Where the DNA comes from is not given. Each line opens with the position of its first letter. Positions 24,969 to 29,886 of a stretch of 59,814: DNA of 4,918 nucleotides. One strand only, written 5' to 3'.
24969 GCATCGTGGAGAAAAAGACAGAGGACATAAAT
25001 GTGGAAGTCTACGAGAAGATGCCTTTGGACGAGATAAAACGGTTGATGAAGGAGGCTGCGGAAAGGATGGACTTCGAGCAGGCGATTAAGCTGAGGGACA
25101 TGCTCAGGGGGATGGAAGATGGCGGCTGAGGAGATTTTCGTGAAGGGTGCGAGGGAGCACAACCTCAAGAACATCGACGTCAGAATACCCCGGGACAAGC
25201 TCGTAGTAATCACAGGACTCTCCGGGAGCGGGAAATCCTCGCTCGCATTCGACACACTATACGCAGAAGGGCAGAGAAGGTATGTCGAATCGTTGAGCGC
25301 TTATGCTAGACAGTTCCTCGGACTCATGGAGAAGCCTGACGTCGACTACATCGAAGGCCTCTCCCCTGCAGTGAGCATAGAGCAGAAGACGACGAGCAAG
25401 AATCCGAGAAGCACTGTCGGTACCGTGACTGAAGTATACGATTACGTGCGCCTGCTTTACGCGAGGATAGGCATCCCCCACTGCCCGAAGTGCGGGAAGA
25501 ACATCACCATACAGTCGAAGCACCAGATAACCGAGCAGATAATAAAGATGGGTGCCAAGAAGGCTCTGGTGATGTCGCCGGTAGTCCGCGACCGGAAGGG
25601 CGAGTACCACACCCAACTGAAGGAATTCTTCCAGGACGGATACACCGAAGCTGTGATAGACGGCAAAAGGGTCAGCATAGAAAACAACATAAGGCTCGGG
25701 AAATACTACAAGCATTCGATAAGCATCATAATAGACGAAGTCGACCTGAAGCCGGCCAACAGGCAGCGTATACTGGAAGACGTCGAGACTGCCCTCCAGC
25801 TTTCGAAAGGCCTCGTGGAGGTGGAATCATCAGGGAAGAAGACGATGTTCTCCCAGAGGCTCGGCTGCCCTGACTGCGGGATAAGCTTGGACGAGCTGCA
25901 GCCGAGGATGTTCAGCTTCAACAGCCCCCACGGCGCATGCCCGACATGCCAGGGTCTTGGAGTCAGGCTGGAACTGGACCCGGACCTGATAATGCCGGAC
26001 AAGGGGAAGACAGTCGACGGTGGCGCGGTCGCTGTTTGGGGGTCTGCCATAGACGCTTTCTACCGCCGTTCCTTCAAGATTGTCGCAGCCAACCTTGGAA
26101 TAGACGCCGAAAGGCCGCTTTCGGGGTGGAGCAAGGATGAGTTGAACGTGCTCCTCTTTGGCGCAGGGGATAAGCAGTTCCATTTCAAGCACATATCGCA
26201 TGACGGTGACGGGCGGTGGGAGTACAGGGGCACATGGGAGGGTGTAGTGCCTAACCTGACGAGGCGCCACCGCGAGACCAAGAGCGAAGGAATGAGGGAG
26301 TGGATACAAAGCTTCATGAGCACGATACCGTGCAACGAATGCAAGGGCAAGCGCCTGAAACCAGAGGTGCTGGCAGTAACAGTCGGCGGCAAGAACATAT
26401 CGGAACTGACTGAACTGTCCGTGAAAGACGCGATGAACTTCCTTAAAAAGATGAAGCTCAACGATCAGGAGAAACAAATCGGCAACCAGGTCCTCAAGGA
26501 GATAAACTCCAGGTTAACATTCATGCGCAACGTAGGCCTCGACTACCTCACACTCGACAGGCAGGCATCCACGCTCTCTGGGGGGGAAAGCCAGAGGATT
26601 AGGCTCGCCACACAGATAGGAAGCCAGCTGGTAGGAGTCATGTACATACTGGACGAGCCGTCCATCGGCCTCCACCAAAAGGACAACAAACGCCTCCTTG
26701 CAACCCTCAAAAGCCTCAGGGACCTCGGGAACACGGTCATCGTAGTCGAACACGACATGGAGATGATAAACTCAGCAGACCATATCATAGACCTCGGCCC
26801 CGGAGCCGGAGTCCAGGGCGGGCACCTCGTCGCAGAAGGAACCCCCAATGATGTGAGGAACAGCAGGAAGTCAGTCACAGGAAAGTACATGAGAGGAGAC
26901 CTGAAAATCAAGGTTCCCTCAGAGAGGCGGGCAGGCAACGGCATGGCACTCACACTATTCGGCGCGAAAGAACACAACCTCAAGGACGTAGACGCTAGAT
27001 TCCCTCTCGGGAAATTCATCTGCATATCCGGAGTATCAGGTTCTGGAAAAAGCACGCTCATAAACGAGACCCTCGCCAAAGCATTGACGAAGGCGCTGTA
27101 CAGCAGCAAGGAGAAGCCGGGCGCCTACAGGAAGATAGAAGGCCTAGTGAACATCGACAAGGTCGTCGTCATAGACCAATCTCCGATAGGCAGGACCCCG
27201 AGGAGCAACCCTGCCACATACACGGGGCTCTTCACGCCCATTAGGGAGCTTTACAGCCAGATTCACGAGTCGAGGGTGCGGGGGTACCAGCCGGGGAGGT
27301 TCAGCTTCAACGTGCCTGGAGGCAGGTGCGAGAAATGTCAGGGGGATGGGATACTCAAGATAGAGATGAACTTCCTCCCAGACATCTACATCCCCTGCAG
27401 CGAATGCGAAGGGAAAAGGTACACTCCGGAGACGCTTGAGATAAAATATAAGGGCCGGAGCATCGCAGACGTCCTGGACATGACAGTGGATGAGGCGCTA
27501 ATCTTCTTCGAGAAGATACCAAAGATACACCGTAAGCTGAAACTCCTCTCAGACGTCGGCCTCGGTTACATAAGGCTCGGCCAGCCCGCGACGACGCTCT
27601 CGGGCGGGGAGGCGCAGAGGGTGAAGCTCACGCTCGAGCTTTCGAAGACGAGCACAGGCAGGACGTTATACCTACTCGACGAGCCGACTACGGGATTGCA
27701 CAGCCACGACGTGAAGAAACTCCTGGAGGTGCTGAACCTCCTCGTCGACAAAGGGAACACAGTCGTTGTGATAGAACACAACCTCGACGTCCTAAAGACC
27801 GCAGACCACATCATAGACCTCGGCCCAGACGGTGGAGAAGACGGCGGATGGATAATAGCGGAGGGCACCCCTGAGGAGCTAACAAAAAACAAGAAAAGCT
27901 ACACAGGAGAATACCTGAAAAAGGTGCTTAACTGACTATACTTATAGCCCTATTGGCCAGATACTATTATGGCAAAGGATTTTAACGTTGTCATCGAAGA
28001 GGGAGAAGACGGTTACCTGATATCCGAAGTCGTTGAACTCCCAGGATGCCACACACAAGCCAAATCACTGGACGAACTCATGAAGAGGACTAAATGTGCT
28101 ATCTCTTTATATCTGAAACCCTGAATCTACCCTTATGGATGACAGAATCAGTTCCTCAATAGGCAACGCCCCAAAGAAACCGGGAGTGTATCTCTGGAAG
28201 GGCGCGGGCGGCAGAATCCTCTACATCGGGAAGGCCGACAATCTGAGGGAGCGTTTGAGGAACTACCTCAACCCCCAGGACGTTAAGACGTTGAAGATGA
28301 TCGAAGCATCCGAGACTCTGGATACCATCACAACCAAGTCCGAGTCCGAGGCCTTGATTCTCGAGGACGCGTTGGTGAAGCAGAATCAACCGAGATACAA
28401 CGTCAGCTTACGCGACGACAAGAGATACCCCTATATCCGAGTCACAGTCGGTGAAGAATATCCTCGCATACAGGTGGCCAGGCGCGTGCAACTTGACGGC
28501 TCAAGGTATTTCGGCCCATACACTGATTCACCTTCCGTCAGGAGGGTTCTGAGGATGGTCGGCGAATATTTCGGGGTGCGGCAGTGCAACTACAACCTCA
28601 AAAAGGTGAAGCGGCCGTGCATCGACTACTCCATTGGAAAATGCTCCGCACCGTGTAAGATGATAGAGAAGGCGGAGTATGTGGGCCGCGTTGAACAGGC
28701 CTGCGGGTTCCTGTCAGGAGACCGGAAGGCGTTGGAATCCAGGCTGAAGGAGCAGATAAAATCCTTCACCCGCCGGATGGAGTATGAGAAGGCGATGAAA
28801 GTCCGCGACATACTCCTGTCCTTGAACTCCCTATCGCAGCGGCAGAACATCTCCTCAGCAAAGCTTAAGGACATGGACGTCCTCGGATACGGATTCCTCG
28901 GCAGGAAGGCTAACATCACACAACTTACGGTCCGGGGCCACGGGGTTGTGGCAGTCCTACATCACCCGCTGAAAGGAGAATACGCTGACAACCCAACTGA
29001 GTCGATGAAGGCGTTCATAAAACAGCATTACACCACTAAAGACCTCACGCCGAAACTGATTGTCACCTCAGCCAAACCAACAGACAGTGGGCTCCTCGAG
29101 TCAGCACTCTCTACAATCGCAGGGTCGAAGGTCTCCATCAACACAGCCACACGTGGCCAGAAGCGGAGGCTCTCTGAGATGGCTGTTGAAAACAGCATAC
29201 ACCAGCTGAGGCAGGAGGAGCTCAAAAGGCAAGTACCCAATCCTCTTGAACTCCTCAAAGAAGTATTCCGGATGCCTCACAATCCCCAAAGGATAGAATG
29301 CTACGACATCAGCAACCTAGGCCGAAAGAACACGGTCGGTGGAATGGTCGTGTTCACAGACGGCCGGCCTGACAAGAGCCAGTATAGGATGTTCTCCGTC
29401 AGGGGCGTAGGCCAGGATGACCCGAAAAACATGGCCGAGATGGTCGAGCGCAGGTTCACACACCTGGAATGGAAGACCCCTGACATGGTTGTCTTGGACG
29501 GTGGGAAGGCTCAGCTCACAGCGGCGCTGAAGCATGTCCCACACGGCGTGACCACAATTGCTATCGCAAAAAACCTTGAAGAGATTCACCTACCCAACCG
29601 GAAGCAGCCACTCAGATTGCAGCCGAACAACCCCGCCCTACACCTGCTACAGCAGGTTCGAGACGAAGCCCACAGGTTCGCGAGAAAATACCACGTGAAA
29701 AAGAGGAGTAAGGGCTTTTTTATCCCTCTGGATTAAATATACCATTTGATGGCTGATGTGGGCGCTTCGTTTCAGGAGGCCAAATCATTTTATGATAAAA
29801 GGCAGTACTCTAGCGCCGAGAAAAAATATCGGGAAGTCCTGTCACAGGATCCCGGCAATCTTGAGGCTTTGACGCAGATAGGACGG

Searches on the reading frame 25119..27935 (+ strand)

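Call 10: search_protein_families(library=pfam, proteins=[window:25119-27935:+], max_evalue=0.01)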
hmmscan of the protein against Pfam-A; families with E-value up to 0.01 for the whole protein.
window:25119-27935:+ (938 aa): 28 families (the best 25 are shown)
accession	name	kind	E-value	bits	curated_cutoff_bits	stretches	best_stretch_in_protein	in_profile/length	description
PF17755.6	UvrA_DNA-bind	-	3.4e-28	98.6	23.2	1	287-397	1-109/110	UvrA DNA-binding domain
PF17760.6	UvrA_inter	-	8.8e-27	93.6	23.3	1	132-237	1-107/109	UvrA interaction domain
PF00005.33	ABC_tran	-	6.1e-20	72.7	25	3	802-858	84-137/137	ABC transporter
PF02463.25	SMC_N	-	7.6e-14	52.1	40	1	160-558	72-210/220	RecF/RecN/SMC N terminal domain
PF13191.12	AAA_16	-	1e-08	36.3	32.6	0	21-66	19-63/167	AAA ATPase domain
PF13555.12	AAA_29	-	2.8e-07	30.6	27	0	624-648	15-39/61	P-loop containing region of AAA domain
PF20703.3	nSTAND1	-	3.7e-07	30.6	27.1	1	12-52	19-59/379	Novel STAND NTPase 1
PF03193.22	RsgA_GTPase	-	5e-07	30.1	30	1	606-655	81-130/174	RsgA GTPase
PF20720.3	nSTAND3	-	2.5e-05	24.4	27.2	0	632-658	18-44/155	Novel STAND NTPase 3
PF13476.12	AAA_23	-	6.9e-05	24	27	0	632-658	20-45/201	AAA domain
PF13401.12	AAA_22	-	0.00011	23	27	0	632-655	6-29/130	AAA domain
PF13173.12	AAA_14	-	0.00013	22.4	27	0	632-669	3-42/129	AAA domain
PF13481.12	AAA_25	-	0.00029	21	27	0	18-47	25-54/195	AAA domain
PF13238.12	AAA_18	-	0.00043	21.2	29.4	0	634-650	1-17/128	AAA domain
PF13304.12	AAA_21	-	0.00043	20.9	27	0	825-884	236-295/304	AAA domain, putative AbiEii toxin, Type IV TA system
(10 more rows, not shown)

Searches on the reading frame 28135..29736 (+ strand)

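Call 10: search_protein_families(library=pfam, proteins=[window:28135-29736:+], max_evalue=0.01)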
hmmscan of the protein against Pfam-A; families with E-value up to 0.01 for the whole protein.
window:28135-29736:+ (533 aa): 4 families
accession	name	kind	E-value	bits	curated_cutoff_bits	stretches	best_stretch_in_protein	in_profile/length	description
PF08459.17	UvrC_RNaseH_dom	-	2.9e-44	151.1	22.3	1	375-516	1-158/159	UvrC RNAse H endonuclease domain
PF22920.2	UvrC_RNaseH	-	1.9e-20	73.3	24.3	1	246-360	1-115/116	UvrC Ribonuclease H-like domain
PF01541.30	GIY-YIG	-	1.2e-07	32.3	22.6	1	16-89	2-78/78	GIY-YIG catalytic domain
PF02151.25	UVR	-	0.0048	17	21.5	0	203-228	6-31/36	UvrB/uvrC motif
